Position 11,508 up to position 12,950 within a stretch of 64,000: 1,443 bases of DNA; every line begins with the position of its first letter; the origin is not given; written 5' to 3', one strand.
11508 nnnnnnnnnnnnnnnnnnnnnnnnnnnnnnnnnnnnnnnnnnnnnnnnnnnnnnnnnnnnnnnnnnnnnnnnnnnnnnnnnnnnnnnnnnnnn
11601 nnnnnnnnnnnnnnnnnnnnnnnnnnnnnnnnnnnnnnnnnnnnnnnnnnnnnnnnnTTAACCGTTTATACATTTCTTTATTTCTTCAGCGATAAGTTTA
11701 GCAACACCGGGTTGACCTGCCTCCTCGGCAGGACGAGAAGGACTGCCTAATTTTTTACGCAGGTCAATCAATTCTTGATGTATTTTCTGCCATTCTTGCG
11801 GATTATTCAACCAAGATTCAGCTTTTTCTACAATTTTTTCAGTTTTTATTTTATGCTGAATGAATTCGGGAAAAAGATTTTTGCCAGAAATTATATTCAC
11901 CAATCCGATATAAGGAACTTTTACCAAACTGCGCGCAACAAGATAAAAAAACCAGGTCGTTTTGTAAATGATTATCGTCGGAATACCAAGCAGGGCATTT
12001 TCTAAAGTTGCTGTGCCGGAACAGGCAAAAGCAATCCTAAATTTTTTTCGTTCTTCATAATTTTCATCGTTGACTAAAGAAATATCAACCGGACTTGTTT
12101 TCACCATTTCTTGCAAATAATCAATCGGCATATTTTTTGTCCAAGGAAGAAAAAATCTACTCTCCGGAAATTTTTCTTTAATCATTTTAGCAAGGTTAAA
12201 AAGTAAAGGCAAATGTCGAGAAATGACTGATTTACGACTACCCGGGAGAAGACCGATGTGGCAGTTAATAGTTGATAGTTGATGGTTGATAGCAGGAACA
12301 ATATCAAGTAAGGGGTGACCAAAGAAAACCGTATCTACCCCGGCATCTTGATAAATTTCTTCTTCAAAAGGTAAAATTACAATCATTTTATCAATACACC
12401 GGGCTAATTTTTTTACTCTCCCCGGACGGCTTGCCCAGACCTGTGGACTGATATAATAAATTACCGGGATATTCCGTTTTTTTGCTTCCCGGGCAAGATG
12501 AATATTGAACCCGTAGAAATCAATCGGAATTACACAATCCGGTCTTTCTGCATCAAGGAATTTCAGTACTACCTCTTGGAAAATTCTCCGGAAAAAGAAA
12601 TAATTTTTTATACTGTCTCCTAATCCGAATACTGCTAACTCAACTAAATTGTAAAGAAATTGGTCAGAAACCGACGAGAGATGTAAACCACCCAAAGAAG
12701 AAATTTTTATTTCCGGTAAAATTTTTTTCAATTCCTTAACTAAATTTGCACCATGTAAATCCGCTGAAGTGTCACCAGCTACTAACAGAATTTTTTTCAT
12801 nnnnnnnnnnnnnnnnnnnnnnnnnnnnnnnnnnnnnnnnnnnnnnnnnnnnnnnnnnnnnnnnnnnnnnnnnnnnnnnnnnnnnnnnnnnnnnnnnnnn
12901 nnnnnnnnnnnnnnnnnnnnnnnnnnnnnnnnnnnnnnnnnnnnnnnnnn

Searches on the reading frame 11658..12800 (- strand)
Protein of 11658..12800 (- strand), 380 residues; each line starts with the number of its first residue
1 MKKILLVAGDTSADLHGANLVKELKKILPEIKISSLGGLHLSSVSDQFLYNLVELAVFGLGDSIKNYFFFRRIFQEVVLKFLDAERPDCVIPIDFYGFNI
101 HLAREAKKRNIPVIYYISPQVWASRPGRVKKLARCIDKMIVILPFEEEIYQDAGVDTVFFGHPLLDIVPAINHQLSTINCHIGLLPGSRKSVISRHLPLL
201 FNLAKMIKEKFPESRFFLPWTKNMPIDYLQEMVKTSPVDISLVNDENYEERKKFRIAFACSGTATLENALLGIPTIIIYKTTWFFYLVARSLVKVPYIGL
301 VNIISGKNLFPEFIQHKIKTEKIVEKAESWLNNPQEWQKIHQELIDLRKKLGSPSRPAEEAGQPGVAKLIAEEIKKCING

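Call 50: search_protein_families(library=pfam, proteins=[window:11658-12800:-])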
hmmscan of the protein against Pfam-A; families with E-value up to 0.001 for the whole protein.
window:11658-12800:- (380 aa): 1 family
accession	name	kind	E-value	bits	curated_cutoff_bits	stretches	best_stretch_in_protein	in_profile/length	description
PF02684.21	LpxB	-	2.2e-81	274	22.6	1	4-352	1-359/374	Lipid-A-disaccharide synthetase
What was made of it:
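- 12263..12292 (-): LpxB: heptamer AGTTGAT (+ strand) = ATCAACT (coding strand) x4.3. Pfam LpxB (call 50).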
